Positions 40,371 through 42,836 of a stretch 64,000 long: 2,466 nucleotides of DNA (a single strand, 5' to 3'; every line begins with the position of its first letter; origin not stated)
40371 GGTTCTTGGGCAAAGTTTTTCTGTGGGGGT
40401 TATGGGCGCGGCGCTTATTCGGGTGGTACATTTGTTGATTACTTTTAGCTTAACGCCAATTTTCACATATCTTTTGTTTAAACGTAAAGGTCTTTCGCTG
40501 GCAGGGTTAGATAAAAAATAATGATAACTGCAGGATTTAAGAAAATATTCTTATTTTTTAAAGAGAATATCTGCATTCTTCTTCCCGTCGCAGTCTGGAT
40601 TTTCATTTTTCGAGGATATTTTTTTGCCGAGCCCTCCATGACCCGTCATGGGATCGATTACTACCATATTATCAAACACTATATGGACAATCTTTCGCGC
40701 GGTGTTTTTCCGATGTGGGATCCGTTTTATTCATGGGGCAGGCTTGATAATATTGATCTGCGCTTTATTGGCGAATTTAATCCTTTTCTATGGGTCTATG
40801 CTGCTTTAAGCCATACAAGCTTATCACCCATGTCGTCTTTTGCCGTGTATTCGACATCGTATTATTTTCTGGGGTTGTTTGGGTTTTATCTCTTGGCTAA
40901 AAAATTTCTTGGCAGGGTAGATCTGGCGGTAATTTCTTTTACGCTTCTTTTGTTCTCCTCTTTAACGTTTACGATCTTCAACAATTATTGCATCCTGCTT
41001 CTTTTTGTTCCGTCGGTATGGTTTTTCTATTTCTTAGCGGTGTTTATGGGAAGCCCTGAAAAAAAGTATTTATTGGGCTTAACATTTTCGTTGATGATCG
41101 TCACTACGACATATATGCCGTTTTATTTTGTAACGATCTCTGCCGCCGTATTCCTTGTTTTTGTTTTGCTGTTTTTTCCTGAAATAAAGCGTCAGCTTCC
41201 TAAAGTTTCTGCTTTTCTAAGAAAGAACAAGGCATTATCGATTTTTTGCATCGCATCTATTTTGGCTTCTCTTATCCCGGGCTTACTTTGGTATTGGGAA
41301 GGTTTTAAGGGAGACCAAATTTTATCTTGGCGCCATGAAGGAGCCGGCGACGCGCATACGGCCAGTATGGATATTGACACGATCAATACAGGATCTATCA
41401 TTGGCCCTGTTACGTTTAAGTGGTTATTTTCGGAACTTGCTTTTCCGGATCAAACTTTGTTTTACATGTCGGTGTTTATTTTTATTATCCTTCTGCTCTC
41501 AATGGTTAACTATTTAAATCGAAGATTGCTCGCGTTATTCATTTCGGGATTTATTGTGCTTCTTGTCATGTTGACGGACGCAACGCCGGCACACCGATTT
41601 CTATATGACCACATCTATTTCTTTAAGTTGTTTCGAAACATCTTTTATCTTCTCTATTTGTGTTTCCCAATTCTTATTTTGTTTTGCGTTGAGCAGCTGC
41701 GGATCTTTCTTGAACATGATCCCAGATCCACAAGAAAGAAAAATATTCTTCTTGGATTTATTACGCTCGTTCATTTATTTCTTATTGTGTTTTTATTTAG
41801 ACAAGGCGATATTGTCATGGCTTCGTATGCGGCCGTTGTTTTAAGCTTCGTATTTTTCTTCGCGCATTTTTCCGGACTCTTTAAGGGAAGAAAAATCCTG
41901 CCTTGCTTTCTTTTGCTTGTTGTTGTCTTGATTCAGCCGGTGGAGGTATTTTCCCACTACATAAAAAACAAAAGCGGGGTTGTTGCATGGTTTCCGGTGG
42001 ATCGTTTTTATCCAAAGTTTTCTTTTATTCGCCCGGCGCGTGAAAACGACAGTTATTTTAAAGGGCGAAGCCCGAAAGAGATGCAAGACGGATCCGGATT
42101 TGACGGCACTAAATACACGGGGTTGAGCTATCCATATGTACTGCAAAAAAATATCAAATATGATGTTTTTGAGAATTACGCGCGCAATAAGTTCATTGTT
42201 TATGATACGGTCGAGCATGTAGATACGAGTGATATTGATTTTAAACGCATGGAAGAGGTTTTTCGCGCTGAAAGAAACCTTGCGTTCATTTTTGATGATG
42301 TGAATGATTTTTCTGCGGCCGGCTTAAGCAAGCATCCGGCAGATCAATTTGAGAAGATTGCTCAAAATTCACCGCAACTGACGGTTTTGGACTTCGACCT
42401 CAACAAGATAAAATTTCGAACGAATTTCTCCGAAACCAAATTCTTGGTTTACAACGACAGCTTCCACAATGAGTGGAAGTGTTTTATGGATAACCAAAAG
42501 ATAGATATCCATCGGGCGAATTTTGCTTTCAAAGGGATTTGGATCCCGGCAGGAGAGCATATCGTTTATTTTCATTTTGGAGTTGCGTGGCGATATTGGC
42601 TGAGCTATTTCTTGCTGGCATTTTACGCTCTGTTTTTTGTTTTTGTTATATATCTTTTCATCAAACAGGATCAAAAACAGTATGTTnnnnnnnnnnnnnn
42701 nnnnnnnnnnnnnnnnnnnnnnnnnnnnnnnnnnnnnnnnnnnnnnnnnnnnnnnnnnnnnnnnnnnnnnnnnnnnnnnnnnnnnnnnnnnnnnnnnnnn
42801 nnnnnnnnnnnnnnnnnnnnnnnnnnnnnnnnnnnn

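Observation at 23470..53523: Roughly 30-kb glycan biosynthesis island with heavy sugar-tailoring capacity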

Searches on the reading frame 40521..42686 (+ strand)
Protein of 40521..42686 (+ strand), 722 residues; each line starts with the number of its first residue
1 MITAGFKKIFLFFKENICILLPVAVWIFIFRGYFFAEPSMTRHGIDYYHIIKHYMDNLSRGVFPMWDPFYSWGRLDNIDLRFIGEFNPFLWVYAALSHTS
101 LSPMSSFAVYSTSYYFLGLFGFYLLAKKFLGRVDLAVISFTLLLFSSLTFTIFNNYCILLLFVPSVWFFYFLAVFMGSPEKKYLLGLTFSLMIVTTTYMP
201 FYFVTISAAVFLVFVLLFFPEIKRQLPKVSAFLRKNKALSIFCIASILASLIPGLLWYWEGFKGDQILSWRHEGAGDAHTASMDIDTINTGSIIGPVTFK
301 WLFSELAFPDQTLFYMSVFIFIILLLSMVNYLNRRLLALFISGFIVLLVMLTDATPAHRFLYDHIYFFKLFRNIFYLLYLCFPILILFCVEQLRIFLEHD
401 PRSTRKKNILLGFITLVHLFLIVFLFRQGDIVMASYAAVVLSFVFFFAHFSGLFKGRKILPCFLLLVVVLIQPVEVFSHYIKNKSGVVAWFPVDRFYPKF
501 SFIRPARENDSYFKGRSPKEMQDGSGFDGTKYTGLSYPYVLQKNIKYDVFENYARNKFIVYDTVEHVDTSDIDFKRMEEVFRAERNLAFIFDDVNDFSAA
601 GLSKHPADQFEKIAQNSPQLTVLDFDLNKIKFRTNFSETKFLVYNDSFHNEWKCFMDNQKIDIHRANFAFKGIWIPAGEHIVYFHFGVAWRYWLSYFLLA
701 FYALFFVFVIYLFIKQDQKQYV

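Call 5: search_protein_families(library=pfam, proteins=[window:40521-42686:+])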
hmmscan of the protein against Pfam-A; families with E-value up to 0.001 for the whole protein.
window:40521-42686:+ (722 aa): 0 families

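Call 10: search_protein_families(library=ncbifam, proteins=[window:40521-42686:+], max_evalue=0.00001)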
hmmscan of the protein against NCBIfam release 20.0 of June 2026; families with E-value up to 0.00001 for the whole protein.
window:40521-42686:+ (722 aa): 0 families

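Call 31: search_protein_families(library=pfam, max_evalue=1, proteins=[window:40521-42686:+])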
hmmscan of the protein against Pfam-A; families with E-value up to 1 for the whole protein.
window:40521-42686:+ (722 aa): 0 families

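Call 46: find_homologous_proteins(query=window:40521-42686:+)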
Query window:40521-42686:+ (722 aa): 63 proteins with E <= 0.001 among 8000 candidates.
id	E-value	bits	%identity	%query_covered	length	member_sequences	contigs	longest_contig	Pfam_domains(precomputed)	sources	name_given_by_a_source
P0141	0.0e+0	1549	100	95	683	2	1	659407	-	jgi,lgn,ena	-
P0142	3.2e-235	801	53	96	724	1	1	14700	PF09586.17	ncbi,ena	-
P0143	5.1e-217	741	47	98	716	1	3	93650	-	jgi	-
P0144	2.3e-211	722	49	94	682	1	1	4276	-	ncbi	-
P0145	1.6e-205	703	46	97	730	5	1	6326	-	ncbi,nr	ncbi:MAG TPA: hypothetical protein VJA17_00780 [Candidatus Omnitrophota bacterium]|nr:hypothetical p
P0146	5.9e-199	681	46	98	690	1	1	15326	PF09586.17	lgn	-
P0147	3.4e-195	669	45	98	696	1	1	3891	PF09586.17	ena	-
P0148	2.0e-190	653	46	90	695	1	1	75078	-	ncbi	-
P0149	1.2e-186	640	45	92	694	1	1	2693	PF09586.17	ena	-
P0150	4.8e-168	579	40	98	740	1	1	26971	PF09586.17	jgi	jgi:hypothetical protein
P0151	7.9e-168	578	41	97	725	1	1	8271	-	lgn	-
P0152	3.5e-165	570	40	97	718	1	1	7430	-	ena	-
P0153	2.1e-164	567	40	97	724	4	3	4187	-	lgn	-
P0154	1.4e-161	558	41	96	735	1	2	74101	-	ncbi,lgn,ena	-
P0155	1.0e-138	482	36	97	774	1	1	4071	-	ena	-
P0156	8.5e-135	469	37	95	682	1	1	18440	PF09586.17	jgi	-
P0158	9.9e-134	466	37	92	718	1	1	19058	PF09586.17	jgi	-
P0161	3.0e-124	434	34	99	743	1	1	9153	PF09586.17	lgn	-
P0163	6.6e-123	430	37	92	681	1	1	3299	PF09586.17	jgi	-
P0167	5.7e-112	394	34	97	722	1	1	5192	PF09586.17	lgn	-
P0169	1.5e-110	389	32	97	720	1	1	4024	PF09586.17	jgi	jgi:hypothetical protein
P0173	6.3e-108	380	34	97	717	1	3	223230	-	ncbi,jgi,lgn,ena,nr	ncbi:MAG TPA: hypothetical protein VI749_07330 [Candidatus Omnitrophota bacterium]|nr:hypothetical p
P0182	3.6e-98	348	33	96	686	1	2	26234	PF09586.17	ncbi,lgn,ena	-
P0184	4.8e-97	344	32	92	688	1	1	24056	PF09586.17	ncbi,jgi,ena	jgi:hypothetical protein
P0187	3.3e-89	318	31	95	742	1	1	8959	PF09586.17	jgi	jgi:hypothetical protein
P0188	6.7e-88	314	29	96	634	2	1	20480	PF09586.17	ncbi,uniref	ncbi:hypothetical protein MNBD_UNCLBAC01-268 [hydrothermal vent metagenome]|uniref:YfhO family prote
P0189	7.7e-85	304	29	92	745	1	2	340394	PF09586.17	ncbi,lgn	-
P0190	2.7e-83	299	30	93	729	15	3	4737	PF09586.17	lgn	-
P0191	6.6e-81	291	29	97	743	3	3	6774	PF09586.17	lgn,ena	-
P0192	1.5e-80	290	29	97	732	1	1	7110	PF09586.17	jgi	jgi:hypothetical protein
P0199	1.6e-5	42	26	17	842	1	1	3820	PF09586.17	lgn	-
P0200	2.3e-5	41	29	12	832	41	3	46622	PF09586.17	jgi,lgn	-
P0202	4.6e-4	37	32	9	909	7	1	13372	PF09586.17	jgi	jgi:hypothetical protein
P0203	6.5e-4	36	29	9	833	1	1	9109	PF09586.17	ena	-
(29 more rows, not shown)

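Call 50: find_encoding_contigs(protein=P0143, flank=10000, max_places=1)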
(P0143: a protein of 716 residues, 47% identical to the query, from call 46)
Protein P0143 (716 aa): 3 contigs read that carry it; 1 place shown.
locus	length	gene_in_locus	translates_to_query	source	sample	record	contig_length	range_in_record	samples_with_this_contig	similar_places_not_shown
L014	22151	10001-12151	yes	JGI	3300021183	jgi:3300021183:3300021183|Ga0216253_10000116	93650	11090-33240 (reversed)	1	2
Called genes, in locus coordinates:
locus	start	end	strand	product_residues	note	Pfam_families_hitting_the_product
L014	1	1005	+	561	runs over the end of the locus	PF02366:PMT, PF13231:PMT_2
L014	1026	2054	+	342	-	PF00990:GGDEF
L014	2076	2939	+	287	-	PF06325:PrmA, PF05175:MTS, PF13489:Methyltransf_23 (weak), PF13847:Methyltransf_31, PF08241:Methyltransf_11 (faint), PF08242:Methyltransf_12 (faint), PF13649:Methyltransf_25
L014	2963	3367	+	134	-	PF00472:RF-1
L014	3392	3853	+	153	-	PF01967:MoaC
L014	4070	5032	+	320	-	PF01408:GFO_IDH_MocA, PF03447:NAD_binding_3 (weak), PF22725:GFO_IDH_MocA_C3, PF02894:GFO_IDH_MocA_C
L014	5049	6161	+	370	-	PF00155:Aminotran_1_2, PF01041:DegT_DnrJ_EryC1, PF01212:Beta_elim_lyase (weak), PF00266:Aminotran_5, PF01053:Cys_Met_Meta_PP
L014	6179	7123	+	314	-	PF00535:Glycos_transf_2, PF13641:Glyco_tranf_2_3 (weak)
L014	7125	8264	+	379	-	-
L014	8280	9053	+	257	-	PF00977:His_biosynth, PF01207:Dus (faint), PF01180:DHO_dh (faint), PF03060:NMO (weak)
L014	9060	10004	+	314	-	PF03706:LPG_synthase_TM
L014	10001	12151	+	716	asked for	-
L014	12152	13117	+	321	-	PF13432:TPR_16 (faint), PF13424:TPR_12 (faint), PF13428:TPR_14 (faint), PF12895:ANAPC3 (faint), PF13414:TPR_11 (weak), PF00515:TPR_1, PF07719:TPR_2 (weak), PF13181:TPR_8 (weak), +3 more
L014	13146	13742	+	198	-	PF25084:LbH_EIF2B (weak), PF00132:Hexapep, PF14602:Hexapep_2 (faint), PF25087:GMPPB_C (weak), PF00132:Hexapep (weak)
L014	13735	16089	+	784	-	-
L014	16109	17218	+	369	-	PF09586:YfhO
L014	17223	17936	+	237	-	PF00535:Glycos_transf_2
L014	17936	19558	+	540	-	-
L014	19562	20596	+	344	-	PF13480:Acetyltransf_6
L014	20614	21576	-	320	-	PF27889:PLP_IMCC1989 (weak), PF01041:DegT_DnrJ_EryC1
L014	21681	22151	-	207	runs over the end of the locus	PF13489:Methyltransf_23 (weak), PF13847:Methyltransf_31, PF08241:Methyltransf_11, PF08242:Methyltransf_12, PF13649:Methyltransf_25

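Call 51: find_encoding_contigs(protein=P0173, flank=10000, max_places=1)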
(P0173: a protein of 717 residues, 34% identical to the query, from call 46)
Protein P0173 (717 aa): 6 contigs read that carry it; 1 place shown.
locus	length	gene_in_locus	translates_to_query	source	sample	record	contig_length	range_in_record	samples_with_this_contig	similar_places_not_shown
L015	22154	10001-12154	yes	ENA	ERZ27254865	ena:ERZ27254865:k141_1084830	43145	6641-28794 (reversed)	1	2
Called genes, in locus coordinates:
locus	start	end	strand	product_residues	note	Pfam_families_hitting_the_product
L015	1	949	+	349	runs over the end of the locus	PF00989:PAS, PF08448:PAS_4, PF13426:PAS_9, PF08447:PAS_3, PF07730:HisKA_3, PF13581:HATPase_c_2 (weak), PF02518:HATPase_c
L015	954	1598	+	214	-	PF00072:Response_reg, PF00196:GerE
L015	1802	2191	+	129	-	PF00072:Response_reg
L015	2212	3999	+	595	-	PF00989:PAS, PF13188:PAS_8, PF13426:PAS_9, PF00989:PAS, PF08448:PAS_4, PF13426:PAS_9, PF01590:GAF, PF13185:GAF_2, +3 more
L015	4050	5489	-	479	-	-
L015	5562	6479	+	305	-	PF07719:TPR_2 (faint), PF13181:TPR_8 (faint), PF13414:TPR_11 (faint), PF14559:TPR_19 (faint)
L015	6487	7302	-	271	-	PF03372:Exo_endo_phos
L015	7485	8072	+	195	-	-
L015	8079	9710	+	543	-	PF00005:ABC_tran, PF02463:SMC_N (faint), PF13304:AAA_21 (faint), PF12848:ABC_tran_Xtn, PF00005:ABC_tran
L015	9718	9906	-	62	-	PF14255:Zn_ribbon_21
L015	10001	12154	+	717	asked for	-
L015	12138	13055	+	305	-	PF12569:NatA_aux_su (faint), PF21033:RMD1-3 (faint), PF12895:ANAPC3 (faint), PF13174:TPR_6 (faint), PF13414:TPR_11 (weak), PF00515:TPR_1, PF07719:TPR_2 (weak), PF13414:TPR_11 (weak), +8 more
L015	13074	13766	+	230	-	-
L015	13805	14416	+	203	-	-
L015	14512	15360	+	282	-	PF13230:GATase_4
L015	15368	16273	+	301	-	PF00005:ABC_tran, PF13304:AAA_21 (weak)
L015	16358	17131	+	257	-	PF01061:ABC2_membrane, PF12698:ABC2_membrane_3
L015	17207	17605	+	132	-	PF00072:Response_reg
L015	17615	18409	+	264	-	PF02405:MlaE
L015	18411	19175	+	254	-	PF00005:ABC_tran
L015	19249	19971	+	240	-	PF02470:MlaD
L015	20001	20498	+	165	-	PF00254:FKBP_C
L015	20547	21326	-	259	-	PF02535:Zip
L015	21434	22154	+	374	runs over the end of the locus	PF01757:Acyl_transf_3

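Call 67: predict_structure(alignment_id=A2)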
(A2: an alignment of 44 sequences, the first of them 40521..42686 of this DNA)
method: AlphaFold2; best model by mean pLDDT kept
length: 722 residues; sequences in the alignment: 44
mean_pLDDT: 91.4   pTM: 0.91
mean pLDDT of the five models: 91.4, 90.9, 90.5, 90.3, 90.1
residues with pLDDT >= 90: 561; 70-90: 123; 50-70: 32; < 50: 6
segments of 3 or more residues with pLDDT < 50: 1-5
pLDDT, mean of each block of 10 residues (from residue 1): 49 76 94 77 90 95 94 93 94 94 92 96 96 95 95 91 97 95 97 91 96 97 96 98 98 90 87 79 89 83 81 85 95 95 96 93 94 92 97 95 95 98 94 96 97 90 95 93 71 89 94 90 89 93 95 97 92 96 96 62 79 97 97 97 97 97 96 97 96 95 97 83 53
secondary structure, 60 per line:
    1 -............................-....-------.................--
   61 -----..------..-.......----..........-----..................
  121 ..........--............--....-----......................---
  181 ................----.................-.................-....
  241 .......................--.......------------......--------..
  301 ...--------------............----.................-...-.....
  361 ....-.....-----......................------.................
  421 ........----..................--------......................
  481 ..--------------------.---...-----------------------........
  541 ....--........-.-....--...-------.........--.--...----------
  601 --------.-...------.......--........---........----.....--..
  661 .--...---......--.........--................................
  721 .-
elements in order (helices of 4 or more, strands of 3 or more residues): H2-29 H31-34 H42-58 H77-83 H88-97 H103-130 H133-144 H147-150 H156-177 H181-196 H201-217 H219-235 H237-263 E266-268 H269-272 H285-290 H299-303 H318-329 H334-350 H356-364 H366-370 H376-397 H404-428 H433-450 H459-482 E533-535 H536-544 H547-554 E558-561 E564-566 H574-582 E588-590 E611-613 E620-626 E629-636 E640-647 E652-656 E659-661 E664-666 E670-675 E678-686 H689-721

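Call 71: fold_search(model_id=the predicted structure, library=pdb)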
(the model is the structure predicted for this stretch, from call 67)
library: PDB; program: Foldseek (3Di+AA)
matches with E <= 10: 286; with E <= 0.001: 1
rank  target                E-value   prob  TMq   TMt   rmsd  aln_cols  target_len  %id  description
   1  3wak                  9.3e-04  1.00  0.29  0.25  15.2       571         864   12  Crystal structure of the Archaeoglobus fulgidus oligosaccharyltransferase (O29867_ARCFU) in the apo form (released 2013-10-30)
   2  8age_A                1.2e-03  1.00  0.30  0.33  12.5       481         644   12  Structure of yeast oligosaccharylransferase complex with acceptor peptide bound (released 2022-12-07)
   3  8agb_A                1.5e-03  1.00  0.34  0.38  13.4       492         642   11  Structure of yeast oligosaccharylransferase complex with lipid-linked oligosaccharide bound (released 2022-12-07)
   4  6ezn_F                1.8e-03  1.00  0.32  0.35  13.4       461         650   12  Cryo-EM structure of the yeast oligosaccharyltransferase (OST) complex (released 2018-01-17)
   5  8b6l_I                3.3e-03  1.00  0.35  0.37  12.0       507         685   11  Subtomogram average of the human Sec61-TRAP-OSTA-translocon (released 2022-12-07)
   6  6ftg_5                6.1e-03  1.00  0.32  0.35  15.8       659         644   10  Subtomogram average of OST-containing ribosome-translocon complexes from canine rough microsomal membranes (released 2018-03-21)
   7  6x0o                  8.2e-03  0.95  0.29  0.22  21.6       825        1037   11  Single-Particle Cryo-EM Structure of Arabinosyltransferase EmbB from Mycobacterium smegmatis (released 2020-06-10)
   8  7oci_F                9.0e-03  1.00  0.31  0.34  13.2       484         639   12  Cryo-EM structure of yeast Ost6p containing oligosaccharyltransferase complex (released 2022-02-16)
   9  6s7o_A                9.8e-03  1.00  0.32  0.34  10.8       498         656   12  Cryo-EM structure of human oligosaccharyltransferase complex OST-A (released 2019-12-18)
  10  5gmy_A                1.0e-02  1.00  0.30  0.26  15.1       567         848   11  Crystal structure of the Archaeoglobus fulgidus oligosaccharyltransferase (O29867_ARCFU) tethered with an acceptor pep (released 2017-02-01)
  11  6s7t_A                1.1e-02  1.00  0.32  0.33  10.8       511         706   12  Cryo-EM structure of human oligosaccharyltransferase complex OST-B (released 2019-12-18)
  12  9n9j_I                1.1e-02  1.00  0.30  0.31  10.2       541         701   10  Structure of a GRP94 folding intermediate engaged with a CCDC134- and FKBP11-bound secretory translocon (released 2025-11-19)
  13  7bx8_A                1.1e-02  0.93  0.29  0.22  20.6       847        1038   10  Mycobacterium smegmatis arabinosyltransferase complex EmbB2-AcpM2 in symmetric "resting state" (released 2020-05-27)
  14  7bvc_B                1.5e-02  0.96  0.33  0.24  19.8       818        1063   11  Cryo-EM structure of Mycobacterium smegmatis arabinosyltransferase EmbA-EmbB-AcpM2 in complex with ethambutol (released 2020-04-29)
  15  6gxc_A                1.7e-02  1.00  0.32  0.33  12.1       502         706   16  Bacterial oligosaccharyltransferase PglB in complex with an inhibitory peptide and a reactive lipid-linked oligosaccha (released 2018-11-14)
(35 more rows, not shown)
